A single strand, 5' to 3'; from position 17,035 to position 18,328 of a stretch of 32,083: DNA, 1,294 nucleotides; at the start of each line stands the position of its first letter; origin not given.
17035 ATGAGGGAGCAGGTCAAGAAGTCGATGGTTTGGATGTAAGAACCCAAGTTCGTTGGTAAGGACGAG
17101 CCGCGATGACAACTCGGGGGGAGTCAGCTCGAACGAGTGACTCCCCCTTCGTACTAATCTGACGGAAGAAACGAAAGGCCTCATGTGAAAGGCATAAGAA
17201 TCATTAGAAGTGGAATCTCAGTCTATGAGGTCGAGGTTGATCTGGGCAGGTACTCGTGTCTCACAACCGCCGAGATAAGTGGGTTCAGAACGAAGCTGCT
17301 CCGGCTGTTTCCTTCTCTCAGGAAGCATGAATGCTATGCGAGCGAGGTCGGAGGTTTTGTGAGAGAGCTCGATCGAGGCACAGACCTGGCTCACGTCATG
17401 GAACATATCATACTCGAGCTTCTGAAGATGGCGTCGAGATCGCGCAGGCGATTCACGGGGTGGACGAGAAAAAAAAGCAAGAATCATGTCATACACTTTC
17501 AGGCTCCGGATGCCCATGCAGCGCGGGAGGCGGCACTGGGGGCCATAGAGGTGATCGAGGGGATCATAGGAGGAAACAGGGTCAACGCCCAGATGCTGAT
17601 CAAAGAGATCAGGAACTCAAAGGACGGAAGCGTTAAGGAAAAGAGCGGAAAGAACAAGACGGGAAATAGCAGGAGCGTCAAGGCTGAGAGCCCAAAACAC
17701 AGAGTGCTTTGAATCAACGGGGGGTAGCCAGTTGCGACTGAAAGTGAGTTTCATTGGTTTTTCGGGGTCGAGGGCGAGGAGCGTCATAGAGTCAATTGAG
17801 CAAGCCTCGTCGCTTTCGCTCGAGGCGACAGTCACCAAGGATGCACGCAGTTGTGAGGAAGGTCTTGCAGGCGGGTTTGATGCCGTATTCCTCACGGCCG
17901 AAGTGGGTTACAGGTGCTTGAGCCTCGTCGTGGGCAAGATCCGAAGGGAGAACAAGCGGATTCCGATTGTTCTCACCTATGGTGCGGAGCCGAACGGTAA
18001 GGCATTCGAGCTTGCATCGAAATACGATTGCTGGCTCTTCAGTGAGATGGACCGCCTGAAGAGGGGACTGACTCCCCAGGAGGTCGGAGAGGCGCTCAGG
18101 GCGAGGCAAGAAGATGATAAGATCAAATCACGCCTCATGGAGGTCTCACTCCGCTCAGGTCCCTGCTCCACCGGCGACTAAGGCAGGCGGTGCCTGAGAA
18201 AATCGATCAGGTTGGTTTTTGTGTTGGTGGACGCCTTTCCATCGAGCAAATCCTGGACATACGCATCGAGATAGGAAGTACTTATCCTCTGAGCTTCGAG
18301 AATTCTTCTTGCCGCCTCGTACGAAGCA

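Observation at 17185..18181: Stand-alone cyanophycin-synthetase N-domain homolog paired with a degenerate receiver protein, downstream of a GAF histidine kinase / CheY-like regulator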

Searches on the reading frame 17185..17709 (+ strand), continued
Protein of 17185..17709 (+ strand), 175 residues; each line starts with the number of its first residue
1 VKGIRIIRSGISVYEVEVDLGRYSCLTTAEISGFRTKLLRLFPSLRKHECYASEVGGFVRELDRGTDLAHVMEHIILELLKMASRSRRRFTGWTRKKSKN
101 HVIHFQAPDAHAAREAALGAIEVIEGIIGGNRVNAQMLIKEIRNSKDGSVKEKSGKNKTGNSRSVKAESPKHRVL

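Call 62: search_solved_structures(query=A4, max_evalue=1)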
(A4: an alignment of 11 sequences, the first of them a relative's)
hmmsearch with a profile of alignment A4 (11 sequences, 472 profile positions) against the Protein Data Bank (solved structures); distinct sequences matched with E-value up to 1: 326 (the best 60 are shown).
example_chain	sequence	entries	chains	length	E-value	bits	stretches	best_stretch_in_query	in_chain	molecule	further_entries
3jte_A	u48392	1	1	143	5.5e-23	84.7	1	346-465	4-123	Response regulator receiver protein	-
28tm_A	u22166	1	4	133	6.5e-23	84.5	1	345-469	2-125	C-terminal domain of PAS domain-containing hybrid sensor histidine kinase/response regulat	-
2jvj_A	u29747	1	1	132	2.8e-21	79.1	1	344-467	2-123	Sporulation initiation phosphotransferase F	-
3q15_C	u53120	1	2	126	3.1e-21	78.9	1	344-465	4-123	Sporulation initiation phosphotransferase F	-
1pey_A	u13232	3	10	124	3.4e-21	78.8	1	344-465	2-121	Sporulation initiation phosphotransferase F | SPORULATION RESPONSE REGULATORY PROTEIN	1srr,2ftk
2jvk_A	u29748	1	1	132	4.5e-21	78.4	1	344-467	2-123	Sporulation initiation phosphotransferase F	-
1fsp_A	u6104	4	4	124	4.6e-21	78.3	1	344-465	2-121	STAGE 0 SPORULATION PROTEIN F | SPORULATION RESPONSE REGULATORY PROTEIN | Sporulation initiation phosphotransferase F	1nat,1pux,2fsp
2jvi_A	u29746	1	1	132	5e-21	78.2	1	344-467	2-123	Sporulation initiation phosphotransferase F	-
1f51_E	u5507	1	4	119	9.5e-21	77.3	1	346-463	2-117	SPORULATION INITIATION PHOSPHOTRANSFERASE F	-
6tne_A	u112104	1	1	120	1.4e-20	76.7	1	347-464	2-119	Histidine kinase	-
3a0r_B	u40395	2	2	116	2.6e-20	75.9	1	347-463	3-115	Response regulator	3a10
3a0u_A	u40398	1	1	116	4.3e-20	75.2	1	347-463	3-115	Response regulator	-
3crn_A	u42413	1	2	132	4.7e-20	75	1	347-468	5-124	Response regulator receiver domain protein, CheY-like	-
9xzo_A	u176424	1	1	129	5.4e-20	74.8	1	346-466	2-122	De novo protein M1X0B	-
6ifh_A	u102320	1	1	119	5.5e-20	74.8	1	347-464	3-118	Sporulation initiation phosphotransferase F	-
7lg5_A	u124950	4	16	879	1.1e-19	73.8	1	14-142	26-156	Cyanophycin synthase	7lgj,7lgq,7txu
7txv_A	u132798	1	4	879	9.8e-19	70.7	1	14-142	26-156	Cyanophycin synthase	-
7wac_A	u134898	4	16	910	1.7e-18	69.9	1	14-142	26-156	Cyanophycin synthase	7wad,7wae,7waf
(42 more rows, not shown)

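Call 63: search_protein_families(library=pfam, alignment_id=A4, max_evalue=1)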
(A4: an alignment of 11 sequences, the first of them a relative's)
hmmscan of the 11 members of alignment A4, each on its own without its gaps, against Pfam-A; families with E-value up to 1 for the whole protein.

A. member 1, P0157 (469 aa): 4 families
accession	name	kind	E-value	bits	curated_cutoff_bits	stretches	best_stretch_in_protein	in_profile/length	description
PF18921.5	Cyanophycin_syn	-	4e-25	88.5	27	1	13-128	2-114/115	Cyanophycin synthase-like N-terminal domain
PF00072.30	Response_reg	-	4.1e-21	75.7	30.2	1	352-463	1-110/111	Response regulator receiver domain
PF08678.16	Rsbr_N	-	0.021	15.4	27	1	263-320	63-121/130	Rsbr N terminal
PF16761.10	Clr2_transil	-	0.67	11.3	27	0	268-286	37-55/68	Transcription-silencing protein, cryptic loci regulator Clr2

B. families by the number of members that match (of 11 scanned): 13 families
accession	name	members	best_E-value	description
PF18921.5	Cyanophycin_syn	11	4e-25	Cyanophycin synthase-like N-terminal domain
PF00072.30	Response_reg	11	1.8e-22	Response regulator receiver domain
PF06490.17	FleQ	4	0.031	Flagellar regulatory protein FleQ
PF05397.17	Med15_fungi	1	0.0065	Mediator complex subunit 15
PF08678.16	Rsbr_N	1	0.021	Rsbr N terminal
PF12525.13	DUF3726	1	0.037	Protein of unknown function (DUF3726)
PF10747.14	SirA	1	0.053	Sporulation inhibitor of replication protein SirA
PF11101.13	DUF2884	1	0.1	Protein of unknown function (DUF2884)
PF14097.11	SpoVAE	1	0.1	Stage V sporulation protein AE1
PF08715.16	CoV_peptidase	1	0.23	Coronavirus papain-like peptidase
PF20161.5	VpsR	1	0.24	VpsR domain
PF07514.17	TraI_2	1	0.29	Putative helicase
PF16761.10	Clr2_transil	1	0.67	Transcription-silencing protein, cryptic loci regulator Clr2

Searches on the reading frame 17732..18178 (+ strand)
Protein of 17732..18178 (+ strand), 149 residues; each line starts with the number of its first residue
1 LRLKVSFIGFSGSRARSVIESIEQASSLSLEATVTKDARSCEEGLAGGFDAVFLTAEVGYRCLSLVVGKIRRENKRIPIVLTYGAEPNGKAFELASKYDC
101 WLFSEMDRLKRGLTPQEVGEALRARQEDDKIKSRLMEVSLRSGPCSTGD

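Call 3: search_protein_families(library=pfam, proteins=[window:17732-18178:+], max_evalue=1)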
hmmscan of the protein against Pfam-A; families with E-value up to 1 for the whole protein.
window:17732-18178:+ (149 aa): 0 families

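Call 4: search_protein_families(library=ncbifam, proteins=[window:17732-18178:+], max_evalue=1)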
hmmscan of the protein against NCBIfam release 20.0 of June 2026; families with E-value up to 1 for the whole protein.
window:17732-18178:+ (149 aa): 0 families

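Call 15: find_homologous_proteins(query=window:17732-18178:+)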
Query window:17732-18178:+ (149 aa): 4 proteins with E <= 0.001 among 55 candidates.
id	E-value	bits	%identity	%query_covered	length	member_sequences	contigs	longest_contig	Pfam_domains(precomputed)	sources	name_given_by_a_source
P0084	2.0e-90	318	100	100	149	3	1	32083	-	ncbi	-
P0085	4.2e-36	142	49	99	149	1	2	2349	-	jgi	jgi:hypothetical protein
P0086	8.1e-34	135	47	99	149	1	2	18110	-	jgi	jgi:hypothetical protein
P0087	1.8e-33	133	50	99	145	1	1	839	-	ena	-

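Call 23: list_cluster_members(proteins=[P0084, P0001])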
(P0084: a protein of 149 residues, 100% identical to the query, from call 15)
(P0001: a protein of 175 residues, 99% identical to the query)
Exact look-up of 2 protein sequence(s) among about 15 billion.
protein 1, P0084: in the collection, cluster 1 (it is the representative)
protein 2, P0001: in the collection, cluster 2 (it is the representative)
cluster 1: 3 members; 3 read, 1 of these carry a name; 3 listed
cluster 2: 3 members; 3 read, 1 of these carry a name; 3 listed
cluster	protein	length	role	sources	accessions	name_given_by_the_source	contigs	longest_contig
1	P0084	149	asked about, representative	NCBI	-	-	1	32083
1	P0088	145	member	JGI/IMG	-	hypothetical protein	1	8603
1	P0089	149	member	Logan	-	-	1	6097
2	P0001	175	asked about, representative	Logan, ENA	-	-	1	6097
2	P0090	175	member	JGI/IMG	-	cyanophycin synthetase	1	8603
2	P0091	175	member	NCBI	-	-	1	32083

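Call 26: find_homologous_proteins(query=A2)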
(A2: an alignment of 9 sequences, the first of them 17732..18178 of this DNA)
Query A2 (9 sequences) (149 aa, profile of the alignment): 67 proteins with E <= 0.001 among 8000 candidates.
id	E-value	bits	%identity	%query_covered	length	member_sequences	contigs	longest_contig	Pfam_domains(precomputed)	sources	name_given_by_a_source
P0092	4.9e-64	233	47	99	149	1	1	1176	-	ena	-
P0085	5.9e-64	232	49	99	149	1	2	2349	-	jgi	jgi:hypothetical protein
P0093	1.6e-63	231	47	99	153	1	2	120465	-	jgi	jgi:hypothetical protein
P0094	2.0e-63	231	49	99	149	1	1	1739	-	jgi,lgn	jgi:hypothetical protein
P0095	3.1e-63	230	49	99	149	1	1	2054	-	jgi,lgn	jgi:hypothetical protein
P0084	1.0e-62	228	100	100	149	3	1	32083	-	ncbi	-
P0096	1.5e-62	228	51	99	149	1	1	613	-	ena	-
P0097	3.8e-62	226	49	99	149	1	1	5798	-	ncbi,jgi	jgi:DNA-binding LytR/AlgR family response regulator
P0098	6.4e-62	226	49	99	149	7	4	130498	-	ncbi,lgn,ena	-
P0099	8.4e-62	225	48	99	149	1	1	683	-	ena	-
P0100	1.3e-61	225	48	99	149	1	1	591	-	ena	-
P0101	3.2e-61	223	48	100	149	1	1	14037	-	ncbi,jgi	-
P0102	5.0e-61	223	46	99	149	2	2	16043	-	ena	-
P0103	1.0e-60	222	50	99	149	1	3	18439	-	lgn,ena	-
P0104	1.1e-60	222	48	99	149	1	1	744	-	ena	-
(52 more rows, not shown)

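Call 32: search_protein_families(library=padloc, proteins=[window:17732-18178:+], max_evalue=1)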
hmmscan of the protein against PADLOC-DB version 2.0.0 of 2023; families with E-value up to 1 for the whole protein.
window:17732-18178:+ (149 aa): 0 families

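Call 35: predict_structure(alignment_id=A3)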
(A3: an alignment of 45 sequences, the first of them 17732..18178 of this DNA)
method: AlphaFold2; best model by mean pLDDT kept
length: 149 residues; sequences in the alignment: 45
mean_pLDDT: 87.2   pTM: 0.80
mean pLDDT of the five models: 87.2, 84.4, 84.4, 84.4, 84.3
residues with pLDDT >= 90: 96; 70-90: 34; 50-70: 18; < 50: 1
segments of 3 or more residues with pLDDT < 50: none
pLDDT, mean of each block of 10 residues (from residue 1): 93 95 94 88 74 93 92 91 91 92 93 95 87 69 57
secondary structure, 60 per line:
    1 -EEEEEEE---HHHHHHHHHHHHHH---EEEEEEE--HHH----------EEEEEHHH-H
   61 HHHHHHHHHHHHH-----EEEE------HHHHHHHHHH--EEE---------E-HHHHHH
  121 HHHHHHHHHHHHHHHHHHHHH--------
elements in order: E2-8 H12-25 E29-35 E51-55 H60-73 E79-82 H89-98 E101-103 H115-141

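Call 40: fold_search(model_id=the predicted structure, library=pdb)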
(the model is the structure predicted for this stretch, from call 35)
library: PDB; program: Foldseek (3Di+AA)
matches with E <= 10: 1407; with E <= 0.001: 9
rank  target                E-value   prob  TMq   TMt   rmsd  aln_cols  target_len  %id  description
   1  4dn6_A                7.8e-05  1.00  0.59  0.68   3.2       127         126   16  Crystal structure of a putative pilus assembly protein (cpaE) from Burkholderia thailandensis E264 at 2.80 A resolutio (released 2012-02-29)
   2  1l5z                  1.6e-04  1.00  0.64  0.65   4.2       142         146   15  CRYSTAL STRUCTURE OF THE E121K SUBSTITUTION OF THE RECEIVER DOMAIN OF SINORHIZOBIUM MELILOTI DCTD (released 2002-10-23)
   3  1qkk                  4.2e-04  1.00  0.60  0.63   4.3       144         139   14  Crystal structure of the receiver domain and linker region of DctD from Sinorhizobium meliloti (released 2000-07-30)
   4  4h60                  4.5e-04  1.00  0.53  0.62   4.1       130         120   14  High resolution structure of Vibrio cholerae chemotaxis protein CheY4 crystallized in low pH (4.0) condition (released 2013-08-07)
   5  4dn6_B                5.4e-04  1.00  0.59  0.70   3.2       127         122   16  Crystal structure of a putative pilus assembly protein (cpaE) from Burkholderia thailandensis E264 at 2.80 A resolutio (released 2012-02-29)
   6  1l5y_B                7.0e-04  1.00  0.49  0.48   5.8       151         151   12  CRYSTAL STRUCTURE OF MG2+ / BEF3-BOUND RECEIVER DOMAIN OF SINORHIZOBIUM MELILOTI DCTD (released 2002-10-23)
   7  8tef_A                7.5e-04  1.00  0.61  0.20   5.8       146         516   12  PorX primitive monoclinic crystal form (released 2024-04-17)
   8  8tef_C                8.5e-04  1.00  0.60  0.21   5.8       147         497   11  PorX primitive monoclinic crystal form (released 2024-04-17)
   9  8p6f_B                9.7e-04  1.00  0.60  0.20   6.0       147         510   11  Crystal structure of PorX-Fj (released 2024-04-03)
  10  4l4u                  1.0e-03  1.00  0.57  0.26   5.1       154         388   12  Crystal structure of construct containing A. aeolicus NtrC1 receiver, central and DNA binding domains (released 2013-08-28)
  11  8ted_A                1.1e-03  1.00  0.60  0.20   5.9       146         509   12  PorX primitive orthorhombic crystal form (released 2024-04-17)
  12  8thp_A                1.1e-03  1.00  0.58  0.20   5.9       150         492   13  PorX phosphatase null mutant (T271V) (released 2024-04-17)
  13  2fx2                  1.1e-03  0.99  0.43  0.43   6.5       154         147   12  COMPARISON OF THE CRYSTAL STRUCTURES OF A FLAVODOXIN IN ITS THREE OXIDATION STATES AT CRYOGENIC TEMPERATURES (released 1993-10-31)
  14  1w25_A                1.2e-03  1.00  0.61  0.23   3.5       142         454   15  Response regulator PleD in complex with c-diGMP (released 2004-11-18)
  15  8ted_B                1.2e-03  1.00  0.61  0.21   5.7       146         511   12  PorX primitive orthorhombic crystal form (released 2024-04-17)
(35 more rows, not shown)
